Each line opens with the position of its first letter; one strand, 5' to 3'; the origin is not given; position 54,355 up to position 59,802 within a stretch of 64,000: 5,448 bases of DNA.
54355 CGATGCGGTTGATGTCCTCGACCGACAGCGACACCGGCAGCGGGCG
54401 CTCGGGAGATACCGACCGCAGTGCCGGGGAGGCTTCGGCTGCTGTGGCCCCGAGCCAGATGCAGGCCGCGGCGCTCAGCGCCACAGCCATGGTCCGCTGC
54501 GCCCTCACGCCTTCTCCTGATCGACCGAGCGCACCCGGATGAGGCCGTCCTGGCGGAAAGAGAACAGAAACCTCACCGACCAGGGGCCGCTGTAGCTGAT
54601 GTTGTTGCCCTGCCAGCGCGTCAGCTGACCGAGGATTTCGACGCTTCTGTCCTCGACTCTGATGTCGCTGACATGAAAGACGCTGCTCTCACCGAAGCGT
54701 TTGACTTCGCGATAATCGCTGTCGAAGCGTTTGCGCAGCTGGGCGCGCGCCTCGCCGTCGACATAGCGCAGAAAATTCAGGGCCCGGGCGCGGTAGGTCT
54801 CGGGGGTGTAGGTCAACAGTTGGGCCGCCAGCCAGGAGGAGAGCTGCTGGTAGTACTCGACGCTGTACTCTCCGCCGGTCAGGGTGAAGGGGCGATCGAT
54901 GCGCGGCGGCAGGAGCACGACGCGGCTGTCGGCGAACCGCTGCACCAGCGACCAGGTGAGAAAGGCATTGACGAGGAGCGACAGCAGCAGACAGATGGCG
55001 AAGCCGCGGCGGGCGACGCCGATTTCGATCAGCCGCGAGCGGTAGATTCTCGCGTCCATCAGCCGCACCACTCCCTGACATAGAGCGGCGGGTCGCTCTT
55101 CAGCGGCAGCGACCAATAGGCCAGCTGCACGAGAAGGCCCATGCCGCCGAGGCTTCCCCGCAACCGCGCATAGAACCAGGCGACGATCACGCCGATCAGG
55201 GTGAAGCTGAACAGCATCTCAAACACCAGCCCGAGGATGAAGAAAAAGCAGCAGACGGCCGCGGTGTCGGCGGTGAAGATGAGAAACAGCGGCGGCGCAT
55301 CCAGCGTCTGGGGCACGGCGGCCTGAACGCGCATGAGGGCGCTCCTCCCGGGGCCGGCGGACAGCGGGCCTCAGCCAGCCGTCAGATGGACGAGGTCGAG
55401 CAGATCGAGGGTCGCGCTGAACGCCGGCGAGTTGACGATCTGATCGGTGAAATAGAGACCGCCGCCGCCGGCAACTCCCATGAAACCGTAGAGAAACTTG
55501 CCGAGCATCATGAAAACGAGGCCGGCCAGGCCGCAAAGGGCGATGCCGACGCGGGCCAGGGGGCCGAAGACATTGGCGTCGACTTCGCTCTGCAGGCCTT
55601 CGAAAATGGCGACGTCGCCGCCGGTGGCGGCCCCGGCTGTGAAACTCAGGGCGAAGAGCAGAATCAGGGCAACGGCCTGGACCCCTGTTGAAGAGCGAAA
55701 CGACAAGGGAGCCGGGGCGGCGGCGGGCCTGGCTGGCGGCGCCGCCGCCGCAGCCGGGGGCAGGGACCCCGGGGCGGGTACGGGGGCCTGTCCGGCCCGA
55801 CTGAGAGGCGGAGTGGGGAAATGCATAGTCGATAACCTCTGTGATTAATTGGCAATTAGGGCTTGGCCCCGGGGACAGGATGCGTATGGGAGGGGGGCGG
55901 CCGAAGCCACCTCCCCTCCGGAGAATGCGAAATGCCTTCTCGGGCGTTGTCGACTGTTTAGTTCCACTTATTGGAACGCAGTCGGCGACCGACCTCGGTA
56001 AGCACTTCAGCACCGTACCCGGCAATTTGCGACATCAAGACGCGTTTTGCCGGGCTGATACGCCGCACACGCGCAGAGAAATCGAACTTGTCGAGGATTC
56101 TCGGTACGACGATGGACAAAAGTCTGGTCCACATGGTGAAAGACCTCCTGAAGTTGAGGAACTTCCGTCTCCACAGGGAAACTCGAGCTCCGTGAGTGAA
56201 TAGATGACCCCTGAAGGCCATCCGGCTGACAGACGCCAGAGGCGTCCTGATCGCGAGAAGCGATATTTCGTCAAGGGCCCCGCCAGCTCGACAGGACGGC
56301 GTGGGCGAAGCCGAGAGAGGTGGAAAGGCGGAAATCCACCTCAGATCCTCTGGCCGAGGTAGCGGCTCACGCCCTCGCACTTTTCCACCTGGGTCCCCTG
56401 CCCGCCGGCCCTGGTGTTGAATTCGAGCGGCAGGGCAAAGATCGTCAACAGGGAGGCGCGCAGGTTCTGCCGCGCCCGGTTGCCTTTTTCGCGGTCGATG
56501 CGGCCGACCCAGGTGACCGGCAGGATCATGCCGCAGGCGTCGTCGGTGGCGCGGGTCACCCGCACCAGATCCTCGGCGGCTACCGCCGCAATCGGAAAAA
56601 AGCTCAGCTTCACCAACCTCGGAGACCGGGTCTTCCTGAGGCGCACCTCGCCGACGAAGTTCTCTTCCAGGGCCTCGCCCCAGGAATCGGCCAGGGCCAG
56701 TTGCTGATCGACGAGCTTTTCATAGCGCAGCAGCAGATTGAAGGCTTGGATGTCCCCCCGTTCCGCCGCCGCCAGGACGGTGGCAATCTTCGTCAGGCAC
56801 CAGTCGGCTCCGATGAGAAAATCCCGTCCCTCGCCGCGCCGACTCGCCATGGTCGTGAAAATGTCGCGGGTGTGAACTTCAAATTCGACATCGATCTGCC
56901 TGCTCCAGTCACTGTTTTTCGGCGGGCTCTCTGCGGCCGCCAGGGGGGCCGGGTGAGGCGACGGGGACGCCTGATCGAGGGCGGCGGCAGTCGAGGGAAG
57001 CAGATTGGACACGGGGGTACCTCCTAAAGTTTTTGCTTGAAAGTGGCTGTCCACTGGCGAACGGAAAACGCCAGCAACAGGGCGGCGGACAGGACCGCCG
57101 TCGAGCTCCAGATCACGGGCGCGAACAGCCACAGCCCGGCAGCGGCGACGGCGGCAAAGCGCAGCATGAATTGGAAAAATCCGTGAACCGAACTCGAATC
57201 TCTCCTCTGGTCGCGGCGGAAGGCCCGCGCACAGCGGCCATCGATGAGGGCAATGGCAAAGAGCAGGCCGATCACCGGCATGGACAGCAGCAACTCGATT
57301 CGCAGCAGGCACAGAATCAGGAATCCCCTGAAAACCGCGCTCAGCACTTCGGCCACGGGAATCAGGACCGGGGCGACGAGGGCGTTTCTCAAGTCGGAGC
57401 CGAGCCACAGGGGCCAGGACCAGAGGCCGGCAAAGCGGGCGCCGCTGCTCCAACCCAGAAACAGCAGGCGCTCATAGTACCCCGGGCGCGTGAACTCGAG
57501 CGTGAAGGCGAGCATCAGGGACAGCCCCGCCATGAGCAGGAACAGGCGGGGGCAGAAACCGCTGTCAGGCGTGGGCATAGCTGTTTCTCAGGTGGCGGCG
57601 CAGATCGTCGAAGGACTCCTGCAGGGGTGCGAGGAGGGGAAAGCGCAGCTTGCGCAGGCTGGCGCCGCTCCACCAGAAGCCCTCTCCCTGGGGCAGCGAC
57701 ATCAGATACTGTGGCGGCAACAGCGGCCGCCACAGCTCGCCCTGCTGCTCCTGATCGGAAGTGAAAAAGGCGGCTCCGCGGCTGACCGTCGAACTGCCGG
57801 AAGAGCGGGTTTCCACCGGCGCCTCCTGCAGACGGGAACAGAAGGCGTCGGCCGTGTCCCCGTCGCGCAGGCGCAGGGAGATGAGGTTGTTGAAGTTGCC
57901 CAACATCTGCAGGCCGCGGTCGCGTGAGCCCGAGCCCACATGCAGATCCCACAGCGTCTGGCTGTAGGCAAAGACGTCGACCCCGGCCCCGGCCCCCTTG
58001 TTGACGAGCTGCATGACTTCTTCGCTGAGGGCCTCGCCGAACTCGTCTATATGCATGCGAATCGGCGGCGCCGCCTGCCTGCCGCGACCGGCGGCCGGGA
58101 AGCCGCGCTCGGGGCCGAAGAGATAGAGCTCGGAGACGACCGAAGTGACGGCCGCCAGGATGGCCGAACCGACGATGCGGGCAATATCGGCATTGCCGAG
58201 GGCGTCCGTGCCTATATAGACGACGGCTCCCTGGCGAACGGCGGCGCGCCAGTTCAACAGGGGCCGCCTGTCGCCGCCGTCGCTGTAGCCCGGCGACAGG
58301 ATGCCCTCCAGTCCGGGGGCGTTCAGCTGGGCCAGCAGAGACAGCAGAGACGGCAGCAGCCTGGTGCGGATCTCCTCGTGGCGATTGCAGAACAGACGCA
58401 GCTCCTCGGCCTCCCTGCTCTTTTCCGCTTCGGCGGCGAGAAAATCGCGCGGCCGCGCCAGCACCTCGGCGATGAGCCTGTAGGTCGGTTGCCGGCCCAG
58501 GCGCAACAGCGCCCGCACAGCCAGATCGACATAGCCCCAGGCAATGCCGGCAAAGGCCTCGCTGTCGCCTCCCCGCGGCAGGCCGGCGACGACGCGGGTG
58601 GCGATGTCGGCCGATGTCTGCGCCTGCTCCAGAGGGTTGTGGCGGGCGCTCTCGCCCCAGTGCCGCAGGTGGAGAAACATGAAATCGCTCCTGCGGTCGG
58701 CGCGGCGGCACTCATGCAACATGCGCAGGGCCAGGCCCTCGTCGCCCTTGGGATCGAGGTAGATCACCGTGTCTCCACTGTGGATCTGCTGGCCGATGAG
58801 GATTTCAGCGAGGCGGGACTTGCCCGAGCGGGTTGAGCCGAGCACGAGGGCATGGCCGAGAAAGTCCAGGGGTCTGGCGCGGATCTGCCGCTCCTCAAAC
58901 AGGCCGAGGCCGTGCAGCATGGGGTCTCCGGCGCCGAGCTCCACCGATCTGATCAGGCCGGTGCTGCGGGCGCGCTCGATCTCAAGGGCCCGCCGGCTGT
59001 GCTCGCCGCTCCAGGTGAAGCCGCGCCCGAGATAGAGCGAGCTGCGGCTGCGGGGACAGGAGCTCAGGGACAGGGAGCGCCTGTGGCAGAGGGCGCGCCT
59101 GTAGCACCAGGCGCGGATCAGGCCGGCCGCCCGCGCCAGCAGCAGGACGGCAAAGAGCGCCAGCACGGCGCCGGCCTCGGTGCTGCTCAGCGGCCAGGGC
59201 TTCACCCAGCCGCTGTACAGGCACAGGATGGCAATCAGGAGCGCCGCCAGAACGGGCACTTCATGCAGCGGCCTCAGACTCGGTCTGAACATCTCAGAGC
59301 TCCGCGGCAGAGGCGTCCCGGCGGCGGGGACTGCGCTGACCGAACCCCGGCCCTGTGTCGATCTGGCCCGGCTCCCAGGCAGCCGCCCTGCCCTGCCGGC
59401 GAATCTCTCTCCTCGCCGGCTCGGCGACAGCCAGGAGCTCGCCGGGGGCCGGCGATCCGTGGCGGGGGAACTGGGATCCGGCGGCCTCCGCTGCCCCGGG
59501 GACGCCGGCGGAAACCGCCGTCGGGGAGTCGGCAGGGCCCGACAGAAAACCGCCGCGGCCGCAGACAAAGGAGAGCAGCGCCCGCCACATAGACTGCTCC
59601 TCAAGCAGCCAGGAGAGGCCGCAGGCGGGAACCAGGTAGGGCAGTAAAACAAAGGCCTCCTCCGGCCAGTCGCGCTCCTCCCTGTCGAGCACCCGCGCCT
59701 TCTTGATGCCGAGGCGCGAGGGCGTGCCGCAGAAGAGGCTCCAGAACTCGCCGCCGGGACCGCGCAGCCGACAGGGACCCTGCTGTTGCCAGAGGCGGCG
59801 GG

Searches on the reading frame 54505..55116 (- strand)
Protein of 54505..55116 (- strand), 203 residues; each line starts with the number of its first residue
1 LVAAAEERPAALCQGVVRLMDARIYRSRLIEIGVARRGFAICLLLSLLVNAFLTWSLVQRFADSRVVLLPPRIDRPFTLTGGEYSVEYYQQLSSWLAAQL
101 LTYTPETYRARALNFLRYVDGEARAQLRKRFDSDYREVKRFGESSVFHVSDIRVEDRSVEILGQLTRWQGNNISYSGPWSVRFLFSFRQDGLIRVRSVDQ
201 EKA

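Call 58: search_protein_families(library=pfam, proteins=[window:54505-55116:-], max_evalue=0.01)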
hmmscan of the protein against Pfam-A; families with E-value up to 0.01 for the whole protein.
window:54505-55116:- (203 aa): 1 family
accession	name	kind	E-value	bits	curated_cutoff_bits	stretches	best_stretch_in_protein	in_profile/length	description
PF05309.16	TraE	-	7.5e-25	87.8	24.8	1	20-174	1-157/182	TraE protein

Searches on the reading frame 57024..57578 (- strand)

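Call 58: search_protein_families(library=pfam, proteins=[window:57024-57578:-], max_evalue=0.01)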
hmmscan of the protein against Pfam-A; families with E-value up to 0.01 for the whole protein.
window:57024-57578:- (184 aa): 1 family
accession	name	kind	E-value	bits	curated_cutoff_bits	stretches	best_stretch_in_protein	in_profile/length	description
PF14348.11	DUF4400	-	0.00086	19.4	27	1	96-181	109-196/196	Domain of unknown function (DUF4400)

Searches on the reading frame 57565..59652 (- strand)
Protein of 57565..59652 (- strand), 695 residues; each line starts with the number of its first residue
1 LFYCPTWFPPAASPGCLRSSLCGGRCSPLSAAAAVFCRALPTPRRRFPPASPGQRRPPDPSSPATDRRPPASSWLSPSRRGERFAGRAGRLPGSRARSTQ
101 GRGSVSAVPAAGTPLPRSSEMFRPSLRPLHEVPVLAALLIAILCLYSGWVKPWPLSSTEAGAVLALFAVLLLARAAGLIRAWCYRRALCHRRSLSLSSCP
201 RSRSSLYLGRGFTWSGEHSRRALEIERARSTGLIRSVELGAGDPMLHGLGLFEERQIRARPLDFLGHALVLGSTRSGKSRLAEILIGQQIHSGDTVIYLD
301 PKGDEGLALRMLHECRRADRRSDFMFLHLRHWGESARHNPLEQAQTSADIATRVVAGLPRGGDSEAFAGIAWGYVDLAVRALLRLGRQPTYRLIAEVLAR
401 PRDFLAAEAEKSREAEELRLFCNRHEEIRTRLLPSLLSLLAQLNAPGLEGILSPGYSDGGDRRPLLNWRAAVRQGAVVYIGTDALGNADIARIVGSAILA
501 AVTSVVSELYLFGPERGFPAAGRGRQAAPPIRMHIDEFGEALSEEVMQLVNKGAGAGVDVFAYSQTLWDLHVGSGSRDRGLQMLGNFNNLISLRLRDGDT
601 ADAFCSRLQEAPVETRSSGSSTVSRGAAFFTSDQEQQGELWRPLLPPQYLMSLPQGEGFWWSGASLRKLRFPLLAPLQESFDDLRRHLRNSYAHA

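Call 58: search_protein_families(library=pfam, proteins=[window:57565-59652:-], max_evalue=0.01)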
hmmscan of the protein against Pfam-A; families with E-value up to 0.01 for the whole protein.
window:57565-59652:- (695 aa): 4 families
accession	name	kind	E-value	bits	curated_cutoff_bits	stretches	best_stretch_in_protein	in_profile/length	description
PF12696.13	TraG-D_C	-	2.6e-08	34.3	22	1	530-655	1-126/126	TraM recognition site of TraD and TraG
PF02534.20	T4SS-DNA_transf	-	0.00019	20.9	20.1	0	263-349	43-122/468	Type IV secretory system Conjugative DNA transfer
PF02283.22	CobU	-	0.0036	17.3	27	1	269-300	2-30/168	Cobinamide kinase / cobinamide phosphate guanyltransferase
PF10412.15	TrwB_AAD_bind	-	0.006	15.9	20.5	0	577-660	292-373/387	Type IV secretion-system coupling protein DNA-binding domain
